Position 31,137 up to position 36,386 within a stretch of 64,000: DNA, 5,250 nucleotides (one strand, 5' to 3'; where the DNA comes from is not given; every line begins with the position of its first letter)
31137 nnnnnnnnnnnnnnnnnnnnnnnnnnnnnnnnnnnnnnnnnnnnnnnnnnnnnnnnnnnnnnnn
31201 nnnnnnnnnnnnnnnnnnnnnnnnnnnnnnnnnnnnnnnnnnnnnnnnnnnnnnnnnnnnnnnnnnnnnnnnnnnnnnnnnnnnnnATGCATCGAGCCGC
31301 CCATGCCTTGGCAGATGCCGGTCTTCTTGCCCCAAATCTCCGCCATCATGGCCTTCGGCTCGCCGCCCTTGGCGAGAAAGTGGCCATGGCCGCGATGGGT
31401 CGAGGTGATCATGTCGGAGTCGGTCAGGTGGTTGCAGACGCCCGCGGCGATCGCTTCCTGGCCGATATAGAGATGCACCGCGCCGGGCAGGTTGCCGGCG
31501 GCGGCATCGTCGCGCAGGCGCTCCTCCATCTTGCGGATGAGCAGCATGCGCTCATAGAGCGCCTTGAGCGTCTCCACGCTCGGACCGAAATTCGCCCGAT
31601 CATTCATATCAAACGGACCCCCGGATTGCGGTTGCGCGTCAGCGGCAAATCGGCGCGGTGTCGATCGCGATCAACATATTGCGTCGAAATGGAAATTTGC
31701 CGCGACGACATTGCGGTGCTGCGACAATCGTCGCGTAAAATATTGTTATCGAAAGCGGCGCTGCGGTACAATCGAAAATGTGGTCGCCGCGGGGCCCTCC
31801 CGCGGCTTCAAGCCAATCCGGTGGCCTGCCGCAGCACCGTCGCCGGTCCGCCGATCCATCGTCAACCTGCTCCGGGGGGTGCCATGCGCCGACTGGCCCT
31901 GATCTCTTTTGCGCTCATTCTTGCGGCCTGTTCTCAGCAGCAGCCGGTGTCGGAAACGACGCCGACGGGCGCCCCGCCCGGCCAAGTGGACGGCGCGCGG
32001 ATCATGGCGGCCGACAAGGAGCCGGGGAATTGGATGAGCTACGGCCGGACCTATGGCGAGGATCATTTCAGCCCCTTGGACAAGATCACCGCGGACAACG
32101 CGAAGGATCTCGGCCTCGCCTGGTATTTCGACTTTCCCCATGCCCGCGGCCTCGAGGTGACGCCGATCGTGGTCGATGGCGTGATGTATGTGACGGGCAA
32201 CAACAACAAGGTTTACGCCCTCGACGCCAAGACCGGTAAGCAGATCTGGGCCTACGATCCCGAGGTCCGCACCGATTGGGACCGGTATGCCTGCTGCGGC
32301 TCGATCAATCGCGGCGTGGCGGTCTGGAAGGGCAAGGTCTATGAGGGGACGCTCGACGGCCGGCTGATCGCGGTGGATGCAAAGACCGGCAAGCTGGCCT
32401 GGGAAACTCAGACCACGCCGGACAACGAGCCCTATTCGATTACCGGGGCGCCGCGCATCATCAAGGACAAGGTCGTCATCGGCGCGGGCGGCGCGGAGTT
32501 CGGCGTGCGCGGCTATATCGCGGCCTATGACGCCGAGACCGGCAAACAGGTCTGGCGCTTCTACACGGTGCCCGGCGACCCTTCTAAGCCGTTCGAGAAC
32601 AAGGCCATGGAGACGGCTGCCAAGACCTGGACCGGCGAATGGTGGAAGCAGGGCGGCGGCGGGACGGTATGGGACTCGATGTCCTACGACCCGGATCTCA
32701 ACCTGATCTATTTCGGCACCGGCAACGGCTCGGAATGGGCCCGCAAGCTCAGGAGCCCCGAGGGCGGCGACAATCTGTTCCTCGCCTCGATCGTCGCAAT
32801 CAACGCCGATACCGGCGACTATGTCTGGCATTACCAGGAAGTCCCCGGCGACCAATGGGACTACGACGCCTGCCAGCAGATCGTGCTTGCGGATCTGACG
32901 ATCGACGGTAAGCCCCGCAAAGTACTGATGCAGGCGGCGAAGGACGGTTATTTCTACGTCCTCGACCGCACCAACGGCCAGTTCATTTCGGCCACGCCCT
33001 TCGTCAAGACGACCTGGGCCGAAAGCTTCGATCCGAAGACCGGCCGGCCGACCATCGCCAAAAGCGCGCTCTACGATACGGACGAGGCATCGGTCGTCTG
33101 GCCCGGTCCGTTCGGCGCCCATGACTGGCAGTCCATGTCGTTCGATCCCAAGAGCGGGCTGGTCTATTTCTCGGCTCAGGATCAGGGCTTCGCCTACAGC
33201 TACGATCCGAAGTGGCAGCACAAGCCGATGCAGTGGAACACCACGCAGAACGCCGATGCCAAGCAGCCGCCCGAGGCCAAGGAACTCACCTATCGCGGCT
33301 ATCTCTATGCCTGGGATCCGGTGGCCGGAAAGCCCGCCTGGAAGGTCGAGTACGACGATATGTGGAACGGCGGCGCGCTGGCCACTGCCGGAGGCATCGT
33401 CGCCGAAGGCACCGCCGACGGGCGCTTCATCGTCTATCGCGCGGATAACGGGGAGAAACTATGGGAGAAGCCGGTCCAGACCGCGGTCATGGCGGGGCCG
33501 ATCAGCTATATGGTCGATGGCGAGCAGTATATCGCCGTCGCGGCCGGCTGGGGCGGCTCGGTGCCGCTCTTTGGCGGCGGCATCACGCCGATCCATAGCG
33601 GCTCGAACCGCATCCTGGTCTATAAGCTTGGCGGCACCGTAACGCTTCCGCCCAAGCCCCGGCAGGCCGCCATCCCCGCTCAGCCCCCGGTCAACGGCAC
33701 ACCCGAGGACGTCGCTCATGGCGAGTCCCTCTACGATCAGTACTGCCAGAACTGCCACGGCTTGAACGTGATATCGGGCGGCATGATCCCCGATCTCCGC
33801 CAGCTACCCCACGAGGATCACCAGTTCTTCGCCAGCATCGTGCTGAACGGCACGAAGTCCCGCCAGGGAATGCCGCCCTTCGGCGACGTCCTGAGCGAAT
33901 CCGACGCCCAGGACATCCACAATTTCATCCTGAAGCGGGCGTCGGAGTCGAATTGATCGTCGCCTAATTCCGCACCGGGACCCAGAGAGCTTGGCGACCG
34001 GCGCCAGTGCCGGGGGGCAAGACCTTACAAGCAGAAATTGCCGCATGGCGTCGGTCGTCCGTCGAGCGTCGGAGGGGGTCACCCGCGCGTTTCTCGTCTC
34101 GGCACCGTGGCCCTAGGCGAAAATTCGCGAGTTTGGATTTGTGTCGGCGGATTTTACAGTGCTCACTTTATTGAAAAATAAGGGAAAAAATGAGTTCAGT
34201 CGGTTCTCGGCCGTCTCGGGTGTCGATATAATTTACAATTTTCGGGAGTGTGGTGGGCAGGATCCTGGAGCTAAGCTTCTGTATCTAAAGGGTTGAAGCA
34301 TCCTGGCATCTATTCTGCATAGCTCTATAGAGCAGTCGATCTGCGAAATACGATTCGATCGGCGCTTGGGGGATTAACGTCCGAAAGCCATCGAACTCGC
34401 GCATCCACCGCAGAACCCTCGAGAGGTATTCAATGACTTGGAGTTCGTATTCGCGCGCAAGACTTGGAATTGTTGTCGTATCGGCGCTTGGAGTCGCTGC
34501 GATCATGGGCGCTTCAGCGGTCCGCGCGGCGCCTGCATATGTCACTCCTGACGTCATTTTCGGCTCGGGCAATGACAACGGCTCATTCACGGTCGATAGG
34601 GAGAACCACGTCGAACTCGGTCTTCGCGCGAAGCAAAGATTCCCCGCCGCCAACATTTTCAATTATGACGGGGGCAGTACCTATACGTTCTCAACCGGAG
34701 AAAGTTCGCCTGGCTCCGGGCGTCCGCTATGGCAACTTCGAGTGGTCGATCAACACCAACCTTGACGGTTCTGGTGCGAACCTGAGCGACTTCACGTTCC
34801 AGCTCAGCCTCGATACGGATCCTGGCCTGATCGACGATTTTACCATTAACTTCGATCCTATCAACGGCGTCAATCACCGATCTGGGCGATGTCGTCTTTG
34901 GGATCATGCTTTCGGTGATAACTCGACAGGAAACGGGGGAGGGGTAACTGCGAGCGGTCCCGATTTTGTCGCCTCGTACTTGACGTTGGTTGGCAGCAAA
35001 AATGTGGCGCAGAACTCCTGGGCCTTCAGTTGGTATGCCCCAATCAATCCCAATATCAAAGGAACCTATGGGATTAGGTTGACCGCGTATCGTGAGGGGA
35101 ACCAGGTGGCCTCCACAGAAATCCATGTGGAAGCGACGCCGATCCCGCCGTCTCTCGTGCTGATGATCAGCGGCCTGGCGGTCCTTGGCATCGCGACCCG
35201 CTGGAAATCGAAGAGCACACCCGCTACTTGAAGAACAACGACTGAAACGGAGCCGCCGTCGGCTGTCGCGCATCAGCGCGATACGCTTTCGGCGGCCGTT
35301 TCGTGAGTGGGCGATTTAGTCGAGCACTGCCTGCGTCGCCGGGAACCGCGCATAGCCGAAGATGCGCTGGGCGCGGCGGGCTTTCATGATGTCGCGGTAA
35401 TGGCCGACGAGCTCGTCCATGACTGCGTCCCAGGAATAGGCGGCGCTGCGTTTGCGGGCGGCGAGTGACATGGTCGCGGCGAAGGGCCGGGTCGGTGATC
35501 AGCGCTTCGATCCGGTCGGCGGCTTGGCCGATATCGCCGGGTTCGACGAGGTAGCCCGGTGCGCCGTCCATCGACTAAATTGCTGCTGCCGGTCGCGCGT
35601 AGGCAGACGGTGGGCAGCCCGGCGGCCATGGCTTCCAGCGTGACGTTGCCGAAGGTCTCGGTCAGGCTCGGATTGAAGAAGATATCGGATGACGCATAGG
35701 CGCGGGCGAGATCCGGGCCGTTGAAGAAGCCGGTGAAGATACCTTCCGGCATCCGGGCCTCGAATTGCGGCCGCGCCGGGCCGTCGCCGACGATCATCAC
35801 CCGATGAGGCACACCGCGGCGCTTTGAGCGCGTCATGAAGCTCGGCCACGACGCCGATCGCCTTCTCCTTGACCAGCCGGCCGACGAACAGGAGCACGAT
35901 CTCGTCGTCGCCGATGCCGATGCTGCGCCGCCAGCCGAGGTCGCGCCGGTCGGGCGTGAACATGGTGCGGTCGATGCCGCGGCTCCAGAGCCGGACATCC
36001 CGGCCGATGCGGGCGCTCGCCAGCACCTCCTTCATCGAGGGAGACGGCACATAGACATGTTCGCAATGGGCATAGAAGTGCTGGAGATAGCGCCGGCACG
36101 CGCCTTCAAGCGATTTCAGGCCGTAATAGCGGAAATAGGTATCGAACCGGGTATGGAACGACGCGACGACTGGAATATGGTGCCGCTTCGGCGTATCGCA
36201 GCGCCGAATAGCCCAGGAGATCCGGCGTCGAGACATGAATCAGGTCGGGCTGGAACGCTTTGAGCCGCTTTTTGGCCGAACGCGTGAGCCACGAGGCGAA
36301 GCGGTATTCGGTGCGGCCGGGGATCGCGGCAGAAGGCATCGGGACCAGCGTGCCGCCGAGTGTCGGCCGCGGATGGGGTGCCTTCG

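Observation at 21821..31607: Composite cluster of TPP-E1 alpha/beta, free lipoyl carrier, Zn-ADH, split PpsA/PpsB-like dikinase, BCCP, biotin carboxylase and HAD phosphatase, lacking the partners of every known system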

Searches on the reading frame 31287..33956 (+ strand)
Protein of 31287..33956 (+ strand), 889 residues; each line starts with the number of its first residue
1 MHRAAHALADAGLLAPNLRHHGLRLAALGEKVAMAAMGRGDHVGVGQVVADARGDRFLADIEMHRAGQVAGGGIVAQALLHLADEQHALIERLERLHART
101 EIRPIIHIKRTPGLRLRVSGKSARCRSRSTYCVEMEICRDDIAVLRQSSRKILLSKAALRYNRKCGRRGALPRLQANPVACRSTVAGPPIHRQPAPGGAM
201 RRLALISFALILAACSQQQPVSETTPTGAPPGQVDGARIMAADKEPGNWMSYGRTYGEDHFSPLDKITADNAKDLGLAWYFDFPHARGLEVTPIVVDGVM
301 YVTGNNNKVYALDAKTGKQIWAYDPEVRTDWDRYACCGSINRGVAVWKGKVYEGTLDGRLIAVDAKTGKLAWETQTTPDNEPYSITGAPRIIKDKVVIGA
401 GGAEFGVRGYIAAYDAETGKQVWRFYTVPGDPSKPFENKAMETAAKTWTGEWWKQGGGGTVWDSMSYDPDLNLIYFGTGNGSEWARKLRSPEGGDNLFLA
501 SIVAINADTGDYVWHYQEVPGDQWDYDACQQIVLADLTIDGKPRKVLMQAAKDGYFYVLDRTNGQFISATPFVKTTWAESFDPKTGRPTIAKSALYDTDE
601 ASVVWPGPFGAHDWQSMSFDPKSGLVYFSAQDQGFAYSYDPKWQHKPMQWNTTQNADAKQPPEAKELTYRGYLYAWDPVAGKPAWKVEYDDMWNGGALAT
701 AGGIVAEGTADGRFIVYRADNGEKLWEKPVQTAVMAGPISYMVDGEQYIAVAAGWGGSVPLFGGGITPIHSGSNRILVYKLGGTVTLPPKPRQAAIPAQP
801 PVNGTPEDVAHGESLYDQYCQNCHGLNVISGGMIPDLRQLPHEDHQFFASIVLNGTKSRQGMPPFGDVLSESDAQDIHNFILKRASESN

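Call 5: search_protein_families(library=pfam, proteins=[window:31287-33956:+], max_evalue=0.01)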
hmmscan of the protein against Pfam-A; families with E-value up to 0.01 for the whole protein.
window:31287-33956:+ (889 aa): 6 families
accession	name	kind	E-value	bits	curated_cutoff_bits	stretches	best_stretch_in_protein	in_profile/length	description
PF01011.28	PQQ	-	2.7e-88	297.6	26.7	3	249-567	1-335/595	Glucose/ethanol/alcohol dehydrogenase, beta-propeller domain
PF13360.13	PQQ_2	-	8.8e-28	98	27.6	3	276-424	14-143/233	Outer membrane protein assembly factor BamB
PF13570.13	Beta-prop_ACSF4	-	1.1e-15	58.3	133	2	292-427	96-212/329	Beta-alanine-activating enzyme, beta-propeller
PF13442.11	Cytochrome_CBB3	-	2e-11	44.5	27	1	808-881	2-68/68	Cytochrome C oxidase, cbb3-type, subunit III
PF00034.26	Cytochrom_C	-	0.00027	22.6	21.3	1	809-883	1-88/90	Cytochrome c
PF23414.1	Beta-prop_EML_2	-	0.0004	20.3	90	1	671-752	20-99/266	Echinoderm microtubule-associated protein second beta-propeller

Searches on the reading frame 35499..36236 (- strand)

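Call 49: search_protein_families(library=pfam, proteins=[window:35499-36236:-], max_evalue=0.001)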
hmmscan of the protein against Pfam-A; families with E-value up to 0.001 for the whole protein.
window:35499-36236:- (245 aa): 1 family
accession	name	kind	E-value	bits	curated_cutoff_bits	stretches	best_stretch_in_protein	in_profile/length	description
PF13439.12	Glyco_transf_4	-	8.1e-13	49.2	28.5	1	15-89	93-167/170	Glycosyltransferase Family 4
